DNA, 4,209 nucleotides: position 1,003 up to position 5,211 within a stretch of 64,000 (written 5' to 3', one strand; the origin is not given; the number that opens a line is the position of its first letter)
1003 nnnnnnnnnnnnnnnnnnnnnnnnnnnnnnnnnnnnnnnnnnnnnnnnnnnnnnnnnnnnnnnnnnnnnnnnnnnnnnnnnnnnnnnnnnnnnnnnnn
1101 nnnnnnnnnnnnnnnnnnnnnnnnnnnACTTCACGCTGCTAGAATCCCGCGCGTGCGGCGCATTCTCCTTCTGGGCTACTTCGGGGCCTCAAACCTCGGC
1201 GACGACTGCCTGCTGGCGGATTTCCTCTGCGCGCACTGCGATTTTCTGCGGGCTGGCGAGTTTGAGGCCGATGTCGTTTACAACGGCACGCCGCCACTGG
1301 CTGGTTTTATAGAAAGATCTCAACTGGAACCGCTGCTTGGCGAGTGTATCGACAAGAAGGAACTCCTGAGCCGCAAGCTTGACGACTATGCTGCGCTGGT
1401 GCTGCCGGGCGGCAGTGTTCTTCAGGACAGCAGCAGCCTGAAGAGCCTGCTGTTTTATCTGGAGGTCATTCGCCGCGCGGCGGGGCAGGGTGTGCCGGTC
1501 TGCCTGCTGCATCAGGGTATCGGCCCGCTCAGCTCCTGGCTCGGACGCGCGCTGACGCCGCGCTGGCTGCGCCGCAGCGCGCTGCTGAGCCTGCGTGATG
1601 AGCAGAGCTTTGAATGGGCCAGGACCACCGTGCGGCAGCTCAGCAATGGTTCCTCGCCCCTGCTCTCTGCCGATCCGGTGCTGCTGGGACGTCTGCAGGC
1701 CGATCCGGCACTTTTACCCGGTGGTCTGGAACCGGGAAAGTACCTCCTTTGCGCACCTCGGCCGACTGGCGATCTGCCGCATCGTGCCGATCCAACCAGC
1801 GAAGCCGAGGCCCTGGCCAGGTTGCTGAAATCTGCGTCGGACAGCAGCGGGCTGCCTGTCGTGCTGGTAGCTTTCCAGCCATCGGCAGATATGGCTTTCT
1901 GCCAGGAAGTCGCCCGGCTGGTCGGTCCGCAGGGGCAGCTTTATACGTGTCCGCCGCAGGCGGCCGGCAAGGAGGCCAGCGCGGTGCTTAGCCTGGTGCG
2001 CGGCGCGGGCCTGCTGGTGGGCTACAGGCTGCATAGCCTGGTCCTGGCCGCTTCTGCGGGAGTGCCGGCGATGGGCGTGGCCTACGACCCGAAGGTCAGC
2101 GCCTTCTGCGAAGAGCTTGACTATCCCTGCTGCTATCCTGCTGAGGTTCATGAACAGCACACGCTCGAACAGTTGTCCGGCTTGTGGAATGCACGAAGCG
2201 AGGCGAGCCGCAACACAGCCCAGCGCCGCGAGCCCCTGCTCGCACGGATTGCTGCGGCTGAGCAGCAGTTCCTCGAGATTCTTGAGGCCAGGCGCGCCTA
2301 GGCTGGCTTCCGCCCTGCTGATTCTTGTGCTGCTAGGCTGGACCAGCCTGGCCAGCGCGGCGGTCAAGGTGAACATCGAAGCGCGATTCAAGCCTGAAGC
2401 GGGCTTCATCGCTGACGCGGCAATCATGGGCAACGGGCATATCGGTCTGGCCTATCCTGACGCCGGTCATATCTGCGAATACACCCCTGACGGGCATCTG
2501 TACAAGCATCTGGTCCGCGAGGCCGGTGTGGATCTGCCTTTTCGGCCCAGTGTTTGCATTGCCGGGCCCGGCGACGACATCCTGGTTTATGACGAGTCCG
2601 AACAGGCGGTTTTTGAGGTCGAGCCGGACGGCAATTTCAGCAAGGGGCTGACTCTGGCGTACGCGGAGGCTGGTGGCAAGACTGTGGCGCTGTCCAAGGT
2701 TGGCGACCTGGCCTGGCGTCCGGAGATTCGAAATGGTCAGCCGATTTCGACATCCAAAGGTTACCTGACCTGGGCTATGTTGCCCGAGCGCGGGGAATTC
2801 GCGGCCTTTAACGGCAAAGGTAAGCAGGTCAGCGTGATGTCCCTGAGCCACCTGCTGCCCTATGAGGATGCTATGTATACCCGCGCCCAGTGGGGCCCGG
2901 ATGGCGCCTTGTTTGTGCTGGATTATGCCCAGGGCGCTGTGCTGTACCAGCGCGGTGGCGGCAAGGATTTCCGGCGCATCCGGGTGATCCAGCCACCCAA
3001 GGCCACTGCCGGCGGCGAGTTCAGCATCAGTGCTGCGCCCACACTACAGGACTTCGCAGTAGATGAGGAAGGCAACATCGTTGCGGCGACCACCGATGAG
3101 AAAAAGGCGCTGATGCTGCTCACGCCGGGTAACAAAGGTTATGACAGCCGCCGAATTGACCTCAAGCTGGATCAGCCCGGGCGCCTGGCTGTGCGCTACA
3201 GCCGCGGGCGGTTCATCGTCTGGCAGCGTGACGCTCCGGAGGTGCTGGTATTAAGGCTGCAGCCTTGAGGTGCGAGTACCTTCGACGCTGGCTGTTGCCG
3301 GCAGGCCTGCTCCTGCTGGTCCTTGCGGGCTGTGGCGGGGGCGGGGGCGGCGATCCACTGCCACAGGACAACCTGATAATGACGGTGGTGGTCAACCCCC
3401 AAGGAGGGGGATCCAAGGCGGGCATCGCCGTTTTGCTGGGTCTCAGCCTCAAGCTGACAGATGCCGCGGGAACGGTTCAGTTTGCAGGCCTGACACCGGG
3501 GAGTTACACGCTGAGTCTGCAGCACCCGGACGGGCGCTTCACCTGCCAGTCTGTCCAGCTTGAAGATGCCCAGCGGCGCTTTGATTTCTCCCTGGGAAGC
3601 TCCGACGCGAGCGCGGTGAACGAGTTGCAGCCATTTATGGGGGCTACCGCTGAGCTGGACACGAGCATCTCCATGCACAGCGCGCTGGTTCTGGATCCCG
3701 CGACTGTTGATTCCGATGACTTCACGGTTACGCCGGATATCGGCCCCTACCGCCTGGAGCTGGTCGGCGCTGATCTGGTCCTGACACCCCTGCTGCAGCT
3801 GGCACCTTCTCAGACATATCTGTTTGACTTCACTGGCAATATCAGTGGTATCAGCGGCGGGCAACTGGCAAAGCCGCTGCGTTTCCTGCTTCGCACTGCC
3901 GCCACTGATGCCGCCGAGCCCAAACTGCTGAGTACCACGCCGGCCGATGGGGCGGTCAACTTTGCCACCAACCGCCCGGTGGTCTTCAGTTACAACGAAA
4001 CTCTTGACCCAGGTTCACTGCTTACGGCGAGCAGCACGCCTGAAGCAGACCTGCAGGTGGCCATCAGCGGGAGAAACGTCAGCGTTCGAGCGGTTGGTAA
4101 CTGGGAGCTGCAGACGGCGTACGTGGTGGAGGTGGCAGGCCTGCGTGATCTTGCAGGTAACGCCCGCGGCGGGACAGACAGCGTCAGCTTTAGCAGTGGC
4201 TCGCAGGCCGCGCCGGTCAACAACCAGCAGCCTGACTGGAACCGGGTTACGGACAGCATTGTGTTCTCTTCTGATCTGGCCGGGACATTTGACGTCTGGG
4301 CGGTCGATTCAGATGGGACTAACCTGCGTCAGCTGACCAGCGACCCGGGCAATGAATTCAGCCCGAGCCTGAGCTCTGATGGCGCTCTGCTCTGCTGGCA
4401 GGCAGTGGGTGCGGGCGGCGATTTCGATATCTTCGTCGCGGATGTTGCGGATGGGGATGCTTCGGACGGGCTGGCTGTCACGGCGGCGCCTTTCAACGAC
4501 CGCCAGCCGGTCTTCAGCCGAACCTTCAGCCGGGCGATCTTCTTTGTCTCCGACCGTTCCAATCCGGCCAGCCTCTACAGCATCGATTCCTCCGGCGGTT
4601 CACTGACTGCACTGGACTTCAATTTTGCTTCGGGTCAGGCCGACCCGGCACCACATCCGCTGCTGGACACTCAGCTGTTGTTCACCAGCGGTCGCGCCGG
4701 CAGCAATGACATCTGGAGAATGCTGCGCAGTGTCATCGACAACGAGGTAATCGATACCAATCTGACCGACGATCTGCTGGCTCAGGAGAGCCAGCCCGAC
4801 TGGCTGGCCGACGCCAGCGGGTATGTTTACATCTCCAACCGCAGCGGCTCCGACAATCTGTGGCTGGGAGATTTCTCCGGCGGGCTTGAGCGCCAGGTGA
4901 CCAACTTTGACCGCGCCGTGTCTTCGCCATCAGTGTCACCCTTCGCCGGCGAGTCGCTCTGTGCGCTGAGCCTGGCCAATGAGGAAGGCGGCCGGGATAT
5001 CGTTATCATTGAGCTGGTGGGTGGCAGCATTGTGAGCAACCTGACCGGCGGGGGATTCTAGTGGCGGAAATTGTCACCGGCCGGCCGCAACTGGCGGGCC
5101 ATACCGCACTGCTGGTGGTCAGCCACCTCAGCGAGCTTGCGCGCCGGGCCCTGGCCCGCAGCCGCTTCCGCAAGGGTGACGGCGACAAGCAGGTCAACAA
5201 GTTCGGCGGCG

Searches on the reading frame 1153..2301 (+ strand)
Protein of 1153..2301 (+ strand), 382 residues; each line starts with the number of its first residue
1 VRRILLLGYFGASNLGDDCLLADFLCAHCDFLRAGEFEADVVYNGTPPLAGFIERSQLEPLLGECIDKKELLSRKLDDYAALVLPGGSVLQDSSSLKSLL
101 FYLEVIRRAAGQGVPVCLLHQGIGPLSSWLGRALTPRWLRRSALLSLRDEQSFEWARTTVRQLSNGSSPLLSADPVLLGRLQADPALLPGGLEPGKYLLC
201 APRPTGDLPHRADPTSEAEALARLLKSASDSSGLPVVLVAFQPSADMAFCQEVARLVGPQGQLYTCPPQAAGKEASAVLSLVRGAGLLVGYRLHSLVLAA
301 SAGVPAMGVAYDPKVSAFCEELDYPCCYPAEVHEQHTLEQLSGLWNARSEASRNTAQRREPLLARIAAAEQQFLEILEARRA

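Call 46: search_protein_families(library=pfam, proteins=[window:1153-2301:+], max_evalue=0.0001)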
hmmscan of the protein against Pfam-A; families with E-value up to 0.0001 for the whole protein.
window:1153-2301:+ (382 aa): 1 family
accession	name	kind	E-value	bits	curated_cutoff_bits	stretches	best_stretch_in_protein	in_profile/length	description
PF04230.19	PS_pyruv_trans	-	1.6e-20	74.6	25.3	1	74-313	59-280/280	Polysaccharide pyruvyl transferase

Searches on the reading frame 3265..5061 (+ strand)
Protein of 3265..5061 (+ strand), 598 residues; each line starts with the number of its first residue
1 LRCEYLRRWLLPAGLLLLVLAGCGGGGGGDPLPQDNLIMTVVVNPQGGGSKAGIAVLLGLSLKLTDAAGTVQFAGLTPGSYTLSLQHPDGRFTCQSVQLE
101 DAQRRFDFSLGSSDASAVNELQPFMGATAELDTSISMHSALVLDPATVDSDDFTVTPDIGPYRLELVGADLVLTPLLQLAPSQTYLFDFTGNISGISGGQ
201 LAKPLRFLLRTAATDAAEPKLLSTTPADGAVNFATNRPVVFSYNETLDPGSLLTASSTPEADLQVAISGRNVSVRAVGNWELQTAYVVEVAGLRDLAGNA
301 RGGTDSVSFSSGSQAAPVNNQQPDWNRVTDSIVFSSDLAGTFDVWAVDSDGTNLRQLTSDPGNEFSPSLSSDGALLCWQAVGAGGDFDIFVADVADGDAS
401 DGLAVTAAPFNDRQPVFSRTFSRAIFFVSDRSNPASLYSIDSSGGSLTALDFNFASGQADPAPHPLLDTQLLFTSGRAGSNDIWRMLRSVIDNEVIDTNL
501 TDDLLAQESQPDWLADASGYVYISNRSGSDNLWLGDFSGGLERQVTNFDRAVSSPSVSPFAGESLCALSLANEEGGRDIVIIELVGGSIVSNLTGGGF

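Call 46: search_protein_families(library=pfam, proteins=[window:3265-5061:+], max_evalue=0.0001)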
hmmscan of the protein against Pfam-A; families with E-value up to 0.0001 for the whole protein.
window:3265-5061:+ (598 aa): 2 families
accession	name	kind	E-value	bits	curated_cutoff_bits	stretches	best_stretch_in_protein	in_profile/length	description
PF13205.12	Big_5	-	1.3e-17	64.8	23.6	1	215-310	1-104/105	Bacterial Ig-like domain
PF07676.18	PD40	-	5e-11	42.7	20.9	1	354-391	1-38/38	WD40-like Beta Propeller Repeat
